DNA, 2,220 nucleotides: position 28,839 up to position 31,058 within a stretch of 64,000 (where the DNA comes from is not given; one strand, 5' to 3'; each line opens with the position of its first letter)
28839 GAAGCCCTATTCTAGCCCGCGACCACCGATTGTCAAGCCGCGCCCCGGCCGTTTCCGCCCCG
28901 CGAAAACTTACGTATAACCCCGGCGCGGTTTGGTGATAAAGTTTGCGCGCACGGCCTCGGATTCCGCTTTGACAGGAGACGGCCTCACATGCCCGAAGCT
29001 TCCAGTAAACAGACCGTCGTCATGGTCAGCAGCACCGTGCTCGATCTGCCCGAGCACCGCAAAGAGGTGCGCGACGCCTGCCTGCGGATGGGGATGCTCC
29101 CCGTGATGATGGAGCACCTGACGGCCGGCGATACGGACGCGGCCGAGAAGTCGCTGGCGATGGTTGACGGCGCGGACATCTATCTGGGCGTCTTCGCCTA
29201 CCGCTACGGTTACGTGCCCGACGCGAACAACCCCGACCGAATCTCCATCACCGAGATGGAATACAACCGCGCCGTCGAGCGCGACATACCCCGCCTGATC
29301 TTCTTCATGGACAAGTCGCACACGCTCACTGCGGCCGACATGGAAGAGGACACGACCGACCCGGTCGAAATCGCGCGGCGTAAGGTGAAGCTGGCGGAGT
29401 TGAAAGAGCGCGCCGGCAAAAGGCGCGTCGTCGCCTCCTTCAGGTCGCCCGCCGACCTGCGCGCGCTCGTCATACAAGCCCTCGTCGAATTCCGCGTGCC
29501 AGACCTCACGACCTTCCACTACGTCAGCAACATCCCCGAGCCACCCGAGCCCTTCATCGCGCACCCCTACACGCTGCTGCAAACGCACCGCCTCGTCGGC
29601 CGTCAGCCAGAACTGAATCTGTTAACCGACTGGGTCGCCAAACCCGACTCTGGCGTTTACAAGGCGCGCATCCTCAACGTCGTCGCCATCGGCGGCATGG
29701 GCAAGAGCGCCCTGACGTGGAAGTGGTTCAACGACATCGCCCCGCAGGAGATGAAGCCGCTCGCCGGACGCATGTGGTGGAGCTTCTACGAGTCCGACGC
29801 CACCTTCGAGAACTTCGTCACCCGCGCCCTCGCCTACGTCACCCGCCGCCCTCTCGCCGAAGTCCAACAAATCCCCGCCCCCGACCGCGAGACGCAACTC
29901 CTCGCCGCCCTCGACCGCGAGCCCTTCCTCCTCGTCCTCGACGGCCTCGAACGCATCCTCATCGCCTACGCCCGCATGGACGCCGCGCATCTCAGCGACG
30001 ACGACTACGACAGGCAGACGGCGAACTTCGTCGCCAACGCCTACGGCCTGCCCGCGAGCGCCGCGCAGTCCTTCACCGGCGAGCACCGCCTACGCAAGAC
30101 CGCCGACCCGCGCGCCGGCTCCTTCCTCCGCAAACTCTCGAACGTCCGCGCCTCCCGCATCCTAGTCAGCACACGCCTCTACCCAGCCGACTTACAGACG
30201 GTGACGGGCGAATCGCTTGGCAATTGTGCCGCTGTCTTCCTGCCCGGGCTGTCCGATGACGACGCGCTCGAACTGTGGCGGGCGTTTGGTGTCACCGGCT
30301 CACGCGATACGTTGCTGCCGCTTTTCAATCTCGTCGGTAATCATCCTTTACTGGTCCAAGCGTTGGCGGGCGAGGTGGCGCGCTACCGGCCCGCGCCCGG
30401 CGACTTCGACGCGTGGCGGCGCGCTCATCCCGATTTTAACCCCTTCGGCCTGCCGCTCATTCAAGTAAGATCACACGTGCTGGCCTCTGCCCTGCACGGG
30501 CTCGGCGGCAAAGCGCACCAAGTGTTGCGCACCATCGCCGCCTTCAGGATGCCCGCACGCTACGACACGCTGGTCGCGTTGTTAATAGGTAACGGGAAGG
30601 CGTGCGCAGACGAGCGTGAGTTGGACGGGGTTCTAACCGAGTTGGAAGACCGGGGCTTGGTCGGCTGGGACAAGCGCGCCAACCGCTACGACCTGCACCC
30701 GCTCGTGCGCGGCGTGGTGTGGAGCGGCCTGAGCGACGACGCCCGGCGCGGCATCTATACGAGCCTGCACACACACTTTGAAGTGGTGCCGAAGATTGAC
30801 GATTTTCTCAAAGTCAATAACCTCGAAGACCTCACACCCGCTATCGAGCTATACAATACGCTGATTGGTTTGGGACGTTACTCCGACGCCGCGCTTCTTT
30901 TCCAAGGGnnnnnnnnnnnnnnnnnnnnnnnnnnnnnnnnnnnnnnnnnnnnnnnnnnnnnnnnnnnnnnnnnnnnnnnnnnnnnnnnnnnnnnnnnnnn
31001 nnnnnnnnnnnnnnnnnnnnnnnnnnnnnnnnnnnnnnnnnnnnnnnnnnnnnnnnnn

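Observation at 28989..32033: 1014-aa bacterial NLR-like STAND protein (DUF4062-like, NB-ARC, TPR) beside tRNA-Ser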

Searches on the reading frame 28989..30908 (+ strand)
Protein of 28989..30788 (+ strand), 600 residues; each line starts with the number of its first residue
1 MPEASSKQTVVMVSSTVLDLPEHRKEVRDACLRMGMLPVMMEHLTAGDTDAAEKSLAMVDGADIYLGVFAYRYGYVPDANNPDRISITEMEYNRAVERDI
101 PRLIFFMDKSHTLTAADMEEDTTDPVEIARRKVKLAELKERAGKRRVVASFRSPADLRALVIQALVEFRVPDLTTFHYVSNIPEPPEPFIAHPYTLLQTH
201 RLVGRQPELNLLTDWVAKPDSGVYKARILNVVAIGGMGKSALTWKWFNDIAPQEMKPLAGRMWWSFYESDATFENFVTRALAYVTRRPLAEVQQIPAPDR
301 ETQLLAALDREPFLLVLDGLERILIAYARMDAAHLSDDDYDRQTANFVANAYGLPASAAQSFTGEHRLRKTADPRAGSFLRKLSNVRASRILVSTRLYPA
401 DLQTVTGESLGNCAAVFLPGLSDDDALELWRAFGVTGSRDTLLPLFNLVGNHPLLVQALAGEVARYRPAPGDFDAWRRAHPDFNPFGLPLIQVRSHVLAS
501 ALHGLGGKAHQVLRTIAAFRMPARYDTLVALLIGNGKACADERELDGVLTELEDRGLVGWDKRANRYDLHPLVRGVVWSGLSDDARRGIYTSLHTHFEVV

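Call 39: search_protein_representatives(protein=window:28989-30788:+)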
Query: 600 residues. Proteins with E-value up to 0.001 (for the whole library): 9962; up to 1e-10: 3364; up to 1e-30: 992. The best 150 are listed.
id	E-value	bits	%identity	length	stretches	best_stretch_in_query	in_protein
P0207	4.3e-239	811.3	65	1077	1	7-598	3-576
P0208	1.2e-234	796.6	63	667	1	4-599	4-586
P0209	5.7e-231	784.5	66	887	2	4-534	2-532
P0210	4.6e-223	758.4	60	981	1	4-598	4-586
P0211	1.9e-219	746.5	60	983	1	10-599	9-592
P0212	2.2e-215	733.0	57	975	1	10-599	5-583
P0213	5.3e-215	731.8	59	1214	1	10-598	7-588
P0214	5.2e-214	728.5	62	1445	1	1-597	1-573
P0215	2.5e-213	726.2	59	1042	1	11-599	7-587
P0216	3.5e-213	725.8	60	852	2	6-540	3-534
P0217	6.1e-211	718.4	57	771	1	10-600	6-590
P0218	1.7e-210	716.9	60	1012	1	6-600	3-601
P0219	4.6e-210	715.5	59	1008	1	6-597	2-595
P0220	7.0e-210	714.9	61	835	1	2-598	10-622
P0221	3.0e-207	706.2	58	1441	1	10-599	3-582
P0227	5.1e-195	665.8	57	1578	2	163-598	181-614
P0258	5.2e-167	573.3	53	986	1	11-600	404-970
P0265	1.7e-157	541.9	58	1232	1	180-599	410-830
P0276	6.2e-150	516.9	49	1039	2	2-336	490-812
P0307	2.1e-125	435.9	54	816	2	174-533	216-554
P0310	8.2e-122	424.1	55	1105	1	189-586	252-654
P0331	5.3e-111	388.4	48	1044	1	181-598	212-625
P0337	1.3e-104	367.3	50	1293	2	184-597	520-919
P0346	4.0e-103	362.4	52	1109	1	185-598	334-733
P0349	3.0e-102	359.5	47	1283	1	181-597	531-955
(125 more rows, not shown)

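Call 42: search_protein_families(library=pfam, proteins=[P0265, P0337, P0349, P0346, P0310, P0331, P0307, P0258, P0276], max_evalue=0.001)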
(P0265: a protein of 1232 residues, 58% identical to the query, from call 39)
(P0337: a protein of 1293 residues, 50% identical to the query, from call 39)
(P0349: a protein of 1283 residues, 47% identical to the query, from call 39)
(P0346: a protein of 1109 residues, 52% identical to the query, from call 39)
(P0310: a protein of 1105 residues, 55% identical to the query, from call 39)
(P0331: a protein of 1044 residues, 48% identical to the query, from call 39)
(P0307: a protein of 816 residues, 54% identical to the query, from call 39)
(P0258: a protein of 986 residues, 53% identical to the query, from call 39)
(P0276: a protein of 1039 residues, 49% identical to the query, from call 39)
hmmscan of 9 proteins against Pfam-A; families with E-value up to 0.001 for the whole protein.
P0265 (1232 aa): 10 families
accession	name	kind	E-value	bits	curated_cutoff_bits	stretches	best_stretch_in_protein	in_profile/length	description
PF12770.12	CHAT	-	4e-14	53.2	24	1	184-354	101-270/289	CHAT domain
PF13424.12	TPR_12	-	1.4e-09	38.5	30.1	1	1065-1129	4-70/77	Tetratricopeptide repeat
PF14559.12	TPR_19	-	2.2e-07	31.5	25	0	1074-1131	1-52/68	Tetratricopeptide repeat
PF13432.12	TPR_16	-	4.3e-06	27.5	32.7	1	1069-1129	2-56/65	Tetratricopeptide repeat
PF07721.20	TPR_4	-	8.3e-06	26.4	27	0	1105-1129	2-26/26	Tetratricopeptide repeat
PF13181.12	TPR_8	-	2.1e-05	24.8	25.7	0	911-942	2-33/34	Tetratricopeptide repeat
PF07719.23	TPR_2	-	4.4e-05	23.7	27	0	1066-1093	3-30/34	Tetratricopeptide repeat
PF12895.13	ANAPC3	-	0.00015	22.5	27.2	0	992-1042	28-78/82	Anaphase-promoting complex, cyclosome, subunit 3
PF13374.12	TPR_10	-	0.00015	22.1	27.5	0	913-942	5-34/42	Tetratricopeptide repeat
PF17874.7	TPR_MalT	-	0.00067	19.5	45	0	911-1135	41-271/336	MalT-like TPR region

P0337 (1293 aa): 5 families
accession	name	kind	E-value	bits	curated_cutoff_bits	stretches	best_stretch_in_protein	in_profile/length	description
PF17874.7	TPR_MalT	-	4.8e-12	46.2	45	1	1045-1262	15-233/336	MalT-like TPR region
PF14559.12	TPR_19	-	1.3e-06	29.1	25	1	1161-1223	1-57/68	Tetratricopeptide repeat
PF13424.12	TPR_12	-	1.3e-06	29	30.1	2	1157-1216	9-70/77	Tetratricopeptide repeat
PF13191.12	AAA_16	-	4.3e-06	27.8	32.6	1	539-619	2-75/167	AAA ATPase domain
PF13432.12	TPR_16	-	0.00014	22.6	32.7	1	1156-1217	2-57/65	Tetratricopeptide repeat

P0349 (1283 aa): 6 families
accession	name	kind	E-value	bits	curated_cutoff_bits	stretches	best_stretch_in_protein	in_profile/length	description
PF13191.12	AAA_16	-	6.9e-09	36.9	32.6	2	551-683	1-104/167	AAA ATPase domain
PF13424.12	TPR_12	-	2e-07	31.5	30.1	1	1077-1148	4-77/77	Tetratricopeptide repeat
PF13401.12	AAA_22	-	1.7e-05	25.6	27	0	250-402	8-109/130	AAA domain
PF13481.12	AAA_25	-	2.2e-05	24.6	27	0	251-404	37-173/195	AAA domain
PF24883.2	NPHP3_N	-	9.6e-05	23.1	24.8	0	248-386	23-136/164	Nephrocystin 3, N-terminal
PF07719.23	TPR_2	-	0.00042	20.7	27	0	1195-1221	3-29/34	Tetratricopeptide repeat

P0346 (1109 aa): 3 families
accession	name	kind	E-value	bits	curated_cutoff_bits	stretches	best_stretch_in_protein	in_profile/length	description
PF01048.26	PNP_UDP_1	-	1.9e-17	63.9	25.1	1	19-283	2-207/233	Phosphorylase superfamily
PF17874.7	TPR_MalT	-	5e-05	23.2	45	1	854-1072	12-231/336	MalT-like TPR region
PF13191.12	AAA_16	-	0.00031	21.7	32.6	0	352-404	2-52/167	AAA ATPase domain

P0310 (1105 aa): 2 families
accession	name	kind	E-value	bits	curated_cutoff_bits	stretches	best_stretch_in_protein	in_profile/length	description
PF00931.28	NB-ARC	-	7.1e-06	25.9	23.5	0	282-376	17-107/248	NB-ARC domain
PF13424.12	TPR_12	-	0.00013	22.5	30.1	0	830-898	6-76/77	Tetratricopeptide repeat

P0331 (1044 aa): 7 families
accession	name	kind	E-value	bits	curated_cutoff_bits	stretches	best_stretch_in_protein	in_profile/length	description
PF13365.12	Trypsin_2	-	3.4e-11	44.5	27.6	1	23-162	1-144/144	Trypsin-like peptidase domain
PF13424.12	TPR_12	-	1.2e-08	35.4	30.1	0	882-941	9-70/77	Tetratricopeptide repeat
PF13428.12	TPR_14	-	1.3e-05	25.9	23.5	0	715-741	6-32/44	Tetratricopeptide repeat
PF13432.12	TPR_16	-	3.4e-05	24.6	32.7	0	921-986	2-61/65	Tetratricopeptide repeat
PF17874.7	TPR_MalT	-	6.5e-05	22.8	45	1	876-985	40-151/336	MalT-like TPR region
PF07719.23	TPR_2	-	0.00018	21.8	27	0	651-668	9-26/34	Tetratricopeptide repeat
PF00089.32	Trypsin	-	0.00052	20.3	20.6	0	139-182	172-216/220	Trypsin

P0307 (816 aa): 2 families
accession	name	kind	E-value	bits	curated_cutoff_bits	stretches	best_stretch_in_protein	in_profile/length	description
PF13424.12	TPR_12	-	4.5e-07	30.4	30.1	2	729-800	1-74/77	Tetratricopeptide repeat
PF13176.12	TPR_7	-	0.00076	19.8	27.9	0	733-759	1-27/36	Tetratricopeptide repeat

P0258 (986 aa): 1 family
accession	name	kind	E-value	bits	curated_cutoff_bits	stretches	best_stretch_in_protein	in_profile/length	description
PF13271.11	DUF4062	-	8e-15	55.3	24.7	1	404-486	2-82/82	Domain of unknown function (DUF4062)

P0276 (1039 aa): 2 families
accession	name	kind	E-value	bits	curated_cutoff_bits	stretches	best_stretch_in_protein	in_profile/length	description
PF13271.11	DUF4062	-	4.1e-18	65.8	24.7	1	498-579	2-82/82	Domain of unknown function (DUF4062)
PF13749.12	HATPase_c_4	-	3.1e-13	50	26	1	376-460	1-83/89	Putative ATP-dependent DNA helicase recG C-terminal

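Call 45: search_solved_structures(query=A1, max_evalue=1)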
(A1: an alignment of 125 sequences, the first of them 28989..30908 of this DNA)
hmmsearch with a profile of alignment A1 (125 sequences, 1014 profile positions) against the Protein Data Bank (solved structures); distinct sequences matched with E-value up to 1: 53.
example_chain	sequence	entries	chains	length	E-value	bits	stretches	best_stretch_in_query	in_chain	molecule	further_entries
10wc_A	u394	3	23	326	2.2e-20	75.8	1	3-158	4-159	KpSwz DUF4062 | KpSwz | KpSwz TIR/DUF4062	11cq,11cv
3ro2_A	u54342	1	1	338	9.9e-16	60.5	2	667-836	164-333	G-protein-signaling modulator 2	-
4g2v_A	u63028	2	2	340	1e-15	60.4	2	667-836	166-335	G-protein-signaling modulator 2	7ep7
5a7d_B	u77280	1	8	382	1.4e-15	60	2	668-838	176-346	PINS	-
5a6c_A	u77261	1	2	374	1.6e-15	59.7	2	668-839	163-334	G-PROTEIN-SIGNALING MODULATOR 2, AFADIN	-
6hc2_A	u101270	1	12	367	1.6e-15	59.7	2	668-837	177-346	G-protein-signaling modulator 2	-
4a1s_A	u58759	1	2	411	2.9e-15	58.9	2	668-838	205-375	PARTNER OF INSCUTEABLE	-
3sf4_A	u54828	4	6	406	3.1e-15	58.8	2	668-837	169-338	G-protein-signaling modulator 2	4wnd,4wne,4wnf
4wng_A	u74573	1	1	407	3.2e-15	58.8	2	668-837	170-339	G-protein-signaling modulator 2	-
4jhr_A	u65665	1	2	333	3.2e-13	52.1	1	667-837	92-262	G-protein-signaling modulator 2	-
7ai4_A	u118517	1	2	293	8.1e-10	40.9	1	657-842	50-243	Isoform C of Kinesin light chain 1,Isoform C of Kinesin light chain 1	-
5oj8_A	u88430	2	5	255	1.5e-09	40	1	657-839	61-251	Kinesin light chain 1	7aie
3ro3_A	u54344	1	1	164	1.7e-09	39.8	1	683-836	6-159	G-protein-signaling modulator 2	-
3nf1_A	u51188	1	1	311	1.8e-09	39.7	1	657-840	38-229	Kinesin light chain 1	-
8k60_I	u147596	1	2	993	4e-09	38.6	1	720-875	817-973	Regulatory protein AfsR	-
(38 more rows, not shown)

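Call 48: predict_structure(alignment_id=A1)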
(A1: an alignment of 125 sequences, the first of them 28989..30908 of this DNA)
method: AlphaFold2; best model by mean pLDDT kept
length: 640 residues; sequences in the alignment: 125
mean_pLDDT: 84.6   pTM: 0.82
mean pLDDT of the five models: 84.6, 84.3, 81.4, 79.5, 79.4
residues with pLDDT >= 90: 381; 70-90: 175; 50-70: 33; < 50: 51
segments of 3 or more residues with pLDDT < 50: 1-5, 326-371
pLDDT, mean of each block of 10 residues (from residue 1): 57 92 94 93 75 92 95 87 92 96 94 85 87 93 82 96 93 74 91 62 89 96 95 87 92 94 83 90 96 95 98 94 54 33 31 34 33 76 95 88 81 91 95 93 94 93 93 95 85 88 92 93 90 93 95 89 85 89 94 90 73 77 91 74
secondary structure, 60 per line:
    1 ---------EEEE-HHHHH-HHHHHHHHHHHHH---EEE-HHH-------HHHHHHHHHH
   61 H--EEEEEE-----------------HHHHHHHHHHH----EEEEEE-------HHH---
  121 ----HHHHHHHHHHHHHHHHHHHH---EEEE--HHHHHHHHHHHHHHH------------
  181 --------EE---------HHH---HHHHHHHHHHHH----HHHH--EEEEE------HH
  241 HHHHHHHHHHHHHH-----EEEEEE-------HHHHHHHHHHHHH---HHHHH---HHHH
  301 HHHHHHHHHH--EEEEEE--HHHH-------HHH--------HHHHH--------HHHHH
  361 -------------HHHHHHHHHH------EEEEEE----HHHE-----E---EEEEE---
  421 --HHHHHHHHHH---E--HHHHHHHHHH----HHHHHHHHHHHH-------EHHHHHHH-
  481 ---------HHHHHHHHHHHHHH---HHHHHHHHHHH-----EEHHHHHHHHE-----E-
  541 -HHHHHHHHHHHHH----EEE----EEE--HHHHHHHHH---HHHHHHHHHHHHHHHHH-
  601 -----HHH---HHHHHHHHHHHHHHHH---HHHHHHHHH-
elements in order: E10-13 H15-19 H21-33 E37-39 H51-61 E64-69 H87-97 E102-107 H125-144 E148-151 H154-168 H206-217 H222-225 E228-232 H239-254 E260-265 H273-285 H289-293 H297-310 E313-318 H321-324 H343-347 H356-360 H374-383 E390-395 E413-417 H423-432 H439-448 H453-464 H473-479 H490-503 H507-517 H525-532 H542-554 E559-561 E566-568 H571-579 H583-599 H612-627 H631-639

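Call 50: fold_search(model_id=the predicted structure, library=pdb)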
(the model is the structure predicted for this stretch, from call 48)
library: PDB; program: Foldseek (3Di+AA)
matches with E <= 10: 1466; with E <= 0.001: 210
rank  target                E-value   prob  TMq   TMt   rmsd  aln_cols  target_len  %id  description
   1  6mfv_A                5.2e-12  1.00  0.37  0.36   9.3       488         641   13  Crystal structure of the Signal Transduction ATPase with Numerous Domains (STAND) protein with a tetratricopeptide rep (released 2019-02-20)
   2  8xuq_A                1.5e-10  1.00  0.41  0.30  18.8       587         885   13  Cryo-EM structure of tomato NRC2 tetramer (released 2024-05-22)
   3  9cc8_A                2.7e-10  1.00  0.28  0.22  21.9       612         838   12  Hexameric state of the NRC4 resistosome (released 2024-09-11)
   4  7crc_B                5.0e-10  1.00  0.27  0.17  21.6       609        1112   13  Cryo-EM structure of plant NLR RPP1 tetramer in complex with ATR1 (released 2020-12-16)
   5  3sfz                  5.8e-10  1.00  0.42  0.25   6.5       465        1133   13  Crystal structure of full-length murine Apaf-1 (released 2011-08-24)
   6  9cc9_G                6.0e-10  1.00  0.28  0.22  21.8       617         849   13  Dodecameric state of the NRC4 resistosome (released 2024-09-11)
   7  1z6t_B                7.0e-10  1.00  0.40  0.43   6.6       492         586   13  Structure of the apoptotic protease-activating factor 1 bound to ADP (released 2005-04-19)
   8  1z6t_A                1.2e-09  1.00  0.40  0.44  11.0       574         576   12  Structure of the apoptotic protease-activating factor 1 bound to ADP (released 2005-04-19)
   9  3shf                  2.5e-09  1.00  0.41  0.25   6.9       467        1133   12  Crystal structure of the R265S mutant of full-length murine Apaf-1 (released 2011-08-24)
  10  7dfv_B                3.1e-09  1.00  0.26  0.31  21.2       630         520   13  Cryo-EM structure of plant NLR RPP1 tetramer core part (released 2020-12-16)
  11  8rfh_A                4.0e-09  1.00  0.38  0.34   6.1       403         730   16  CryoEM structure of the plant helper NLR NRC2 in its resting state (released 2024-01-10)
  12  4m9s_A                4.0e-09  1.00  0.27  0.32  25.6       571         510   13  crystal structure of CED-4 bound CED-3 fragment (released 2013-10-23)
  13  9fp6_A                6.0e-09  1.00  0.26  0.23  19.6       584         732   14  Structure of the NbNRC2 hexameric resistosome (released 2024-07-03)
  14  9ria_C                7.0e-09  1.00  0.28  0.22  20.1       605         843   12  Cryo-EM structure of tomato NRC3-AVRcap1b complex (released 2025-07-23)
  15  8xuo_A                8.1e-09  1.00  0.39  0.34   9.9       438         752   13  Cryo-EM structure of tomato NRC2 dimer (released 2024-05-22)
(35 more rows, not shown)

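Call 84: search_protein_families(library=pfam, proteins=[P0214, P0221, P0227], max_evalue=0.0001)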
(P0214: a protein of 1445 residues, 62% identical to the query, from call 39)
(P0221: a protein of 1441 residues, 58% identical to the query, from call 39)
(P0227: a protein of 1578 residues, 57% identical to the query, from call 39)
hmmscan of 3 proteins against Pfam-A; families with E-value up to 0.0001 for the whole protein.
P0214 (1445 aa): 8 families
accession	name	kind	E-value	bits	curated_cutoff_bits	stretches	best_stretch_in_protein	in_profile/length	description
PF13304.12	AAA_21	-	3.3e-16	60.6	27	1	1241-1324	230-303/304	AAA domain, putative AbiEii toxin, Type IV TA system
PF13271.11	DUF4062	-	7.9e-16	58.5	24.7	1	11-92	2-82/82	Domain of unknown function (DUF4062)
PF13175.12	AAA_15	-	3.6e-14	53.6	32.1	1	1243-1324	295-374/374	AAA ATPase domain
PF13424.12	TPR_12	-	1e-10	42.1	30.1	2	818-883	5-72/77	Tetratricopeptide repeat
PF02463.25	SMC_N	-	1.2e-09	38.4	40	1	1194-1333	109-211/220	RecF/RecN/SMC N terminal domain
PF17874.7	TPR_MalT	-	1.5e-09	38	45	1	825-933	131-238/336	MalT-like TPR region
PF13191.12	AAA_16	-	6.2e-09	37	32.6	0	195-324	2-104/167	AAA ATPase domain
PF13476.12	AAA_23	-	1.8e-08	35.7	27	1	1010-1054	1-38/201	AAA domain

P0221 (1441 aa): 7 families
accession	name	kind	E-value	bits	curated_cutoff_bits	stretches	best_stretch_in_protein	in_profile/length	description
PF13646.12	HEAT_2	-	2.7e-32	111.3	27.7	3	1217-1290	2-75/88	HEAT repeats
PF02985.28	HEAT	-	5.9e-24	82.3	23.5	0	1251-1273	6-28/31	HEAT repeat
PF13271.11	DUF4062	-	1.1e-19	70.8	24.7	1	5-85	3-82/82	Domain of unknown function (DUF4062)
PF12717.13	Cnd1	-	3.4e-11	43.9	26.4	0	1229-1307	1-88/162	non-SMC mitotic condensation complex subunit 1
PF13513.12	HEAT_EZ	-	1.6e-07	32.1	27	0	1217-1239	31-53/55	HEAT-like repeat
PF13424.12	TPR_12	-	6.3e-06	26.7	30.1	0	853-920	5-74/77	Tetratricopeptide repeat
PF00514.29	Arm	-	5.6e-05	23.5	20.6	0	1245-1270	12-37/41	Armadillo/beta-catenin-like repeat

P0227 (1578 aa): 6 families
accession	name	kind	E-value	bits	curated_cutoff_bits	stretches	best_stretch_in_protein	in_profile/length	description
PF13646.12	HEAT_2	-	3.2e-34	117.5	27.7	4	1228-1309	4-86/88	HEAT repeats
PF13271.11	DUF4062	-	8.4e-19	68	24.7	1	8-88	3-82/82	Domain of unknown function (DUF4062)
PF02985.28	HEAT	-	1.3e-09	37.8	23.5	0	1255-1282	1-28/31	HEAT repeat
PF13513.12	HEAT_EZ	-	2.4e-07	31.6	27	0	1378-1403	29-54/55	HEAT-like repeat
PF20168.4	PDS5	-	2.5e-05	22.7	27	0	1378-1448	322-387/1053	Sister chromatid cohesion protein PDS5 protein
PF00514.29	Arm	-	5.8e-05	23.4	20.6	0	1256-1282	14-40/41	Armadillo/beta-catenin-like repeat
